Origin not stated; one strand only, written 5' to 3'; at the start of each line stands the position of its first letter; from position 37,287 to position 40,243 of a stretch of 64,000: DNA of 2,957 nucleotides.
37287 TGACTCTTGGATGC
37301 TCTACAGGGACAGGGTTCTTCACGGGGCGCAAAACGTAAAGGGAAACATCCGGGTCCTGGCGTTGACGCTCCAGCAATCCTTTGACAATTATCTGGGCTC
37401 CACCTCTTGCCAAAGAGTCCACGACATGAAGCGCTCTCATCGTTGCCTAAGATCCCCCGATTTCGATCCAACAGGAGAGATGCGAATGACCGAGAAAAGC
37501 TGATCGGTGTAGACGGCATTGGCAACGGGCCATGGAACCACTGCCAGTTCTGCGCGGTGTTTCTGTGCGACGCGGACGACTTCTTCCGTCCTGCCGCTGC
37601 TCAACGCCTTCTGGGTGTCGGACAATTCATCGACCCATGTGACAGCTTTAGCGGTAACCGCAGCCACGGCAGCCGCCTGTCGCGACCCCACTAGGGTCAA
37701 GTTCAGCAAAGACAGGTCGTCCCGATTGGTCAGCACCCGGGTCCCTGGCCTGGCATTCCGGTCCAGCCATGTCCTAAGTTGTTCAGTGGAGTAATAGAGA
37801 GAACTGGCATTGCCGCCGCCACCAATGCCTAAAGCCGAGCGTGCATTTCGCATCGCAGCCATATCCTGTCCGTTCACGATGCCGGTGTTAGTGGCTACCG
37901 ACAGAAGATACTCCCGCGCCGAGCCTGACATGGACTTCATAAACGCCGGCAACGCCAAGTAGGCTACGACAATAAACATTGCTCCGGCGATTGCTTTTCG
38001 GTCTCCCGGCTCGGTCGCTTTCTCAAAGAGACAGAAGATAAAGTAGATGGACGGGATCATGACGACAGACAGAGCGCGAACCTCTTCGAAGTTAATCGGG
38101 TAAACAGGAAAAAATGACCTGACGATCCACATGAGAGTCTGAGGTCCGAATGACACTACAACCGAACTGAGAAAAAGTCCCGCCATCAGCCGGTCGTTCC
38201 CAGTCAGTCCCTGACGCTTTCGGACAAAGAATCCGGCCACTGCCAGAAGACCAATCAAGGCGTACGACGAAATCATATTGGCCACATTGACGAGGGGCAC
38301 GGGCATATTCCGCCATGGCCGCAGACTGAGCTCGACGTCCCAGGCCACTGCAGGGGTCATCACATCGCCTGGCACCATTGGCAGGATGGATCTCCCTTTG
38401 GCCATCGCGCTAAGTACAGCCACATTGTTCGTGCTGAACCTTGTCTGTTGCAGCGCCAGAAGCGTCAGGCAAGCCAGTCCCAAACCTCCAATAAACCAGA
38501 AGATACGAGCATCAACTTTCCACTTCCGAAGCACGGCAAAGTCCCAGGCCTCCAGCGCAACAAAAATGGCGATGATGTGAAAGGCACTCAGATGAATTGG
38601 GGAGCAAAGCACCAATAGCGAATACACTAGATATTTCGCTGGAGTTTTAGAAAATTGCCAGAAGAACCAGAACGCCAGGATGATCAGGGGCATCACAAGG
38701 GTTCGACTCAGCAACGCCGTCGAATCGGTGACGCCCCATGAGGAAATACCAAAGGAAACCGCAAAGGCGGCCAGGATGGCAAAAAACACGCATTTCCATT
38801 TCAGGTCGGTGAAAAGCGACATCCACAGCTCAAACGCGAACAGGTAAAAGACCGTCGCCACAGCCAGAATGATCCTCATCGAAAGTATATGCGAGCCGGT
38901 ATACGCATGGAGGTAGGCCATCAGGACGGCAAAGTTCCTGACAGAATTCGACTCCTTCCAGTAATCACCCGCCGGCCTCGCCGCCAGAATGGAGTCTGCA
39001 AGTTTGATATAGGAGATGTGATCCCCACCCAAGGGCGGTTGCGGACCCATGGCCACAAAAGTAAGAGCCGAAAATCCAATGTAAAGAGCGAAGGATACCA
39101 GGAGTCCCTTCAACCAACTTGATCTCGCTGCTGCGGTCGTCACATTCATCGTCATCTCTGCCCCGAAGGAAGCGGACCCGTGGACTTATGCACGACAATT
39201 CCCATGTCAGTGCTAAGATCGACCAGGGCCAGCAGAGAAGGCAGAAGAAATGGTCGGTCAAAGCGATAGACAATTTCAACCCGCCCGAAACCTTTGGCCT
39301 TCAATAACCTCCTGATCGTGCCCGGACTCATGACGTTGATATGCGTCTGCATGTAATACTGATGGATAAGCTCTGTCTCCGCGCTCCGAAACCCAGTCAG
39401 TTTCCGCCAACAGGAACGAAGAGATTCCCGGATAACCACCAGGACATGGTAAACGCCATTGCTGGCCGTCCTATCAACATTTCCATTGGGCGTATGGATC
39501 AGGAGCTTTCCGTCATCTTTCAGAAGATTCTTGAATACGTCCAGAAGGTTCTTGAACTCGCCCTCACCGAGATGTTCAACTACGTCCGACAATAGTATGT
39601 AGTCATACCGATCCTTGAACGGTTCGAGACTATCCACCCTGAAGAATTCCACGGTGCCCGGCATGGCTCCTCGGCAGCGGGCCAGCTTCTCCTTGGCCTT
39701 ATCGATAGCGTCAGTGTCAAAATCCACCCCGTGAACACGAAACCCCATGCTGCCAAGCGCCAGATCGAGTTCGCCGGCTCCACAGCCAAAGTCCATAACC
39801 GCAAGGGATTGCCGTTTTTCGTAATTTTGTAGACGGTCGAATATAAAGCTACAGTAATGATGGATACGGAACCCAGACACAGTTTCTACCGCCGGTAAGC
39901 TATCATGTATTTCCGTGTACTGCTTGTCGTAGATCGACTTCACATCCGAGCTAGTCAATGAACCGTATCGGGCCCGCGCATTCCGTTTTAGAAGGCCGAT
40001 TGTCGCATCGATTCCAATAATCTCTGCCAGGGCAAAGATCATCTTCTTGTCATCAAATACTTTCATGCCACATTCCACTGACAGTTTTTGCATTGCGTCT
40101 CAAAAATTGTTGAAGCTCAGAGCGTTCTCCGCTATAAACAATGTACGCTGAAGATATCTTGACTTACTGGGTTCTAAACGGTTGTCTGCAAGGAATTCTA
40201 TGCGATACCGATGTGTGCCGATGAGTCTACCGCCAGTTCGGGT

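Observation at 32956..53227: Exceptionally methylation-rich glycan locus: six SAM methyltransferases plus a B12-radical SAM enzyme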

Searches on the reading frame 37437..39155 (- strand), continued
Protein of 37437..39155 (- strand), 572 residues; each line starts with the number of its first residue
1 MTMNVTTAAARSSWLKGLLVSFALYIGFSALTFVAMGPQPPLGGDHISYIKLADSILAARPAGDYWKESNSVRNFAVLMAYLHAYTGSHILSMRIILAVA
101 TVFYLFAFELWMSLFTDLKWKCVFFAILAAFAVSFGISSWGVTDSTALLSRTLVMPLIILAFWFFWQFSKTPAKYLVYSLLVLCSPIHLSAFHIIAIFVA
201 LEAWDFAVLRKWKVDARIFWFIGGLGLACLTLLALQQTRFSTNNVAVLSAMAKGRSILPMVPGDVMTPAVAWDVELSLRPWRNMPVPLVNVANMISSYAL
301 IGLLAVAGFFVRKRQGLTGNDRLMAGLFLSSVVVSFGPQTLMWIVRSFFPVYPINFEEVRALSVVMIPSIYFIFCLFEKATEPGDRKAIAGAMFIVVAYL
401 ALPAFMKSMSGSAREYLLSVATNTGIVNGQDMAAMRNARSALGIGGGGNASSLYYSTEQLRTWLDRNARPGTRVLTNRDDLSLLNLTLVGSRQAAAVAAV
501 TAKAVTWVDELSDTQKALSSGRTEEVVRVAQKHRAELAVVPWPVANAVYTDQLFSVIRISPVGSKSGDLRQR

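Call 75: find_encoding_contigs(protein=P0188, flank=10000, max_places=1)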
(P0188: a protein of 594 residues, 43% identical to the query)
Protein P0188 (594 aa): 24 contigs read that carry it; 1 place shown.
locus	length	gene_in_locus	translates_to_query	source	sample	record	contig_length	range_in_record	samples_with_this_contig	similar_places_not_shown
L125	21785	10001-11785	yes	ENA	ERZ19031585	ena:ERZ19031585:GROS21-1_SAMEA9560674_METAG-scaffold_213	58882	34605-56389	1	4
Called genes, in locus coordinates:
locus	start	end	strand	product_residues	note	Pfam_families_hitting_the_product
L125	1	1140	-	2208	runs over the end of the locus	PF13578:Methyltransf_24, PF13692:Glyco_trans_1_4, PF00535:Glycos_transf_2, PF10111:Glyco_tranf_2_2, PF13641:Glyco_tranf_2_3, PF13632:Glyco_trans_2_3 (weak), PF13692:Glyco_trans_1_4, PF05050:Methyltransf_21, +4 more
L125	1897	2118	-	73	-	-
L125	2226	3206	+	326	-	PF00535:Glycos_transf_2, PF10111:Glyco_tranf_2_2 (weak)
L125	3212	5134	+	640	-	PF13522:GATase_6, PF13537:GATase_7, PF00733:Asn_synthase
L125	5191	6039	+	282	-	PF08003:Methyltransf_9 (weak), PF13489:Methyltransf_23, PF13649:Methyltransf_25, PF13847:Methyltransf_31, PF08241:Methyltransf_11, PF08242:Methyltransf_12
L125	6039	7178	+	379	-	PF13439:Glyco_transf_4, PF13579:Glyco_trans_4_4, PF20706:GT4-conflict, PF00534:Glycos_transf_1, PF13692:Glyco_trans_1_4, PF13524:Glyco_trans_1_2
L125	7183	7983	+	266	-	PF13489:Methyltransf_23, PF13847:Methyltransf_31, PF08241:Methyltransf_11, PF08242:Methyltransf_12, PF13649:Methyltransf_25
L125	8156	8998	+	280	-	PF01209:Ubie_methyltran, PF13489:Methyltransf_23, PF08241:Methyltransf_11, PF08242:Methyltransf_12, PF13649:Methyltransf_25, PF13847:Methyltransf_31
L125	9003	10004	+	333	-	PF03706:LPG_synthase_TM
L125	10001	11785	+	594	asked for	-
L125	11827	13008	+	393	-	PF13439:Glyco_transf_4, PF13579:Glyco_trans_4_4 (weak), PF00534:Glycos_transf_1, PF13692:Glyco_trans_1_4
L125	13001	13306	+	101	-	-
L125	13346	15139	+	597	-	-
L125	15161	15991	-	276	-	PF08501:Shikimate_dh_N, PF01488:Shikimate_DH, PF18317:SDH_C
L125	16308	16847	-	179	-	-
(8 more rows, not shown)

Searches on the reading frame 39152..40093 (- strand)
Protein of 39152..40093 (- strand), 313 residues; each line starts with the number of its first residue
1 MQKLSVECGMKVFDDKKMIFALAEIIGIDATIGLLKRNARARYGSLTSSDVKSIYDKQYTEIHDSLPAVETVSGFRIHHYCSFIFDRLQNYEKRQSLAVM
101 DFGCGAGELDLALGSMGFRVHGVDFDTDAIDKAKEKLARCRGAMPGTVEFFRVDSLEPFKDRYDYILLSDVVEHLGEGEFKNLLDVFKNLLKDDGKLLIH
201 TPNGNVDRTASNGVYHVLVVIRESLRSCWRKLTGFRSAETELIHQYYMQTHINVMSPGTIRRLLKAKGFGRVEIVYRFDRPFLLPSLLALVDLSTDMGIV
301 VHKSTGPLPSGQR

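Call 3: search_protein_families(library=pfam, proteins=[window:39152-40093:-], max_evalue=0.01)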
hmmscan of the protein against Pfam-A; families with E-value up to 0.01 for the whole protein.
window:39152-40093:- (313 aa): 14 families
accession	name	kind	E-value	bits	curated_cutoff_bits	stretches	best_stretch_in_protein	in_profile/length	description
PF13489.12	Methyltransf_23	-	9.9e-19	68.1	27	1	84-269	9-159/164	Methyltransferase domain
PF08242.18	Methyltransf_12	-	7.1e-16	59.2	30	1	100-197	1-98/98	Methyltransferase domain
PF13847.12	Methyltransf_31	-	3.4e-12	46.7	27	1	95-203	3-113/145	Methyltransferase domain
PF13649.12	Methyltransf_25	-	4.5e-12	46.9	27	1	99-195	1-97/97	Methyltransferase domain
PF08241.18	Methyltransf_11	-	2.2e-11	44.6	21.2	1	101-199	2-95/95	Methyltransferase domain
PF05175.20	MTS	-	1.4e-07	31.8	23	1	89-199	25-138/170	Methyltransferase small domain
PF02353.26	CMAS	-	2.6e-07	30.7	27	1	97-208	64-173/273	Mycolic acid cyclopropane synthetase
PF05401.17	NodS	-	3.1e-06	27.6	24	1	94-231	42-179/201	Nodulation protein S (NodS)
PF13679.12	Methyltransf_32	-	2e-05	25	27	1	77-141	6-77/143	Methyltransferase domain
PF06325.19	PrmA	-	9e-05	22.5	22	1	86-141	153-208/296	Ribosomal protein L11 methyltransferase (PrmA)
PF01739.24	CheR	-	0.00024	21.1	27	0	147-199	119-173/195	CheR methyltransferase, SAM binding domain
PF05891.18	Methyltransf_PK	-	0.00035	20.6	27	1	90-206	50-166/218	AdoMet dependent proline di-methyltransferase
PF03848.20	TehB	-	0.00039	20.4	20.4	1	98-196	33-129/193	Tellurite resistance protein TehB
PF10294.15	Methyltransf_16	-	0.0055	16.9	21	1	89-199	40-155/174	Lysine methyltransferase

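Call 9: search_protein_families(library=ncbifam, proteins=[window:39152-40093:-], max_evalue=0.001)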
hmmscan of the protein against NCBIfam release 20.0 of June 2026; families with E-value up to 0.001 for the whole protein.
window:39152-40093:- (313 aa): 24 families
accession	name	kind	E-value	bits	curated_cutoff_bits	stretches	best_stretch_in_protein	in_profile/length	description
TIGR01983.1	UbiG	equivalog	4.7e-14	52.3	102.95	1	83-206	32-158/228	bifunctional 2-polyprenyl-6-hydroxyphenol methylase/3-demethylubiquinol 3-O-methyltransferase UbiG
NF043040.1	corrin_prot_MT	hypoth_equivalog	5.8e-13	48.8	180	1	91-211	37-162/216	corrinoid protein-associated methyltransferase CpaM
TIGR02021.1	BchM-ChlM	equivalog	2.4e-11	43.5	158.9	1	84-192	44-148/218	magnesium protoporphyrin IX methyltransferase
NF041820.1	daptide_MTase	equivalog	3.4e-10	39.8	175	1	90-268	38-221/243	daptide-type RiPP biosynthesis methyltransferase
NF053839.1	CPFASynBruc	equivalog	8.8e-09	34.8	600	1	97-202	176-279/410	cyclopropane fatty acid synthase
NF008686.0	PRK11705.1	equivalog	1.4e-08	34.2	400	1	94-208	166-274/383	cyclopropane fatty acyl phospholipid synthase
NF004851.0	PRK06202.1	equivalog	2.6e-08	33.6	243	1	91-190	56-157/237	hypothetical protein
TIGR04345.1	ovoA_Cterm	equivalog_domain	2.4e-06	27.3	170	0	79-134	24-80/242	putative 4-mercaptohistidine N1-methyltransferase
TIGR03534.1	RF_mod_PrmC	equivalog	2.5e-06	27.1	199.1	1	88-166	81-160/253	peptide chain release factor N(5)-glutamine methyltransferase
NF047649.1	MTase_UXPK_star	exception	2.7e-06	26.6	460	1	98-199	80-181/283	methyltransferase/UXPK-star double selenoprotein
NF001786.0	PRK00517.2-4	equivalog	2.9e-06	26.6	327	1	78-167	127-211/277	50S ribosomal protein L11 methyltransferase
NF011529.0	PRK14968.1-3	equivalog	3.8e-06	26.4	162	1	89-168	28-104/198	putative methyltransferase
NF008992.0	PRK12335.1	equivalog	5.3e-06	25.8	303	1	90-199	117-223/289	SAM-dependent methyltransferase TehB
NF040660.1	mycolic_MTase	equivalog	8.5e-06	25.5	390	1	94-206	59-169/283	cyclopropane mycolic acid synthase family methyltransferase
TIGR00406.1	prmA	equivalog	8.5e-06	25.4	183.15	1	84-198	149-256/288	50S ribosomal protein L11 methyltransferase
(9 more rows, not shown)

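Call 51: search_solved_structures(query=window:39152-40093:-, max_evalue=0.001)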
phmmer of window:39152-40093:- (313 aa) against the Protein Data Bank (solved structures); distinct sequences matched with E-value up to 0.001: 10.
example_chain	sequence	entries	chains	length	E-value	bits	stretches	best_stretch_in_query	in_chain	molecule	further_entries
3cc8_A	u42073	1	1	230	5.7e-09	38.9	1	78-204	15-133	Putative methyltransferase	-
1ve3_A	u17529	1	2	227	9.1e-09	38.2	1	87-200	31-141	hypothetical protein PH0226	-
3sm3_A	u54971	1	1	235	4.5e-06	29.4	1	84-156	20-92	SAM-dependent methyltransferases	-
1wzn_A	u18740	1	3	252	4e-05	26.3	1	80-202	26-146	SAM-dependent methyltransferase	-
4nec_A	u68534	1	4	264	4.1e-05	26.2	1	98-179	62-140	Putative SAM-dependent methyltransferase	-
3dli_A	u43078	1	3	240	9.3e-05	25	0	97-204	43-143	methyltransferase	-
9wj7_B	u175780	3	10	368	0.00014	24.5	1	91-199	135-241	N-methyltransferase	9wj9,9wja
4qdj_A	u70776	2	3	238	0.00027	23.5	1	96-185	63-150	Magnesium-protoporphyrin O-methyltransferase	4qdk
3d2l_A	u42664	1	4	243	0.00031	23.3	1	98-205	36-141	SAM-dependent methyltransferase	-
4krh_A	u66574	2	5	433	0.00094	21.7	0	99-200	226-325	Phosphoethanolamine N-methyltransferase 2 | Phospholethanolamine N-methyltransferase 2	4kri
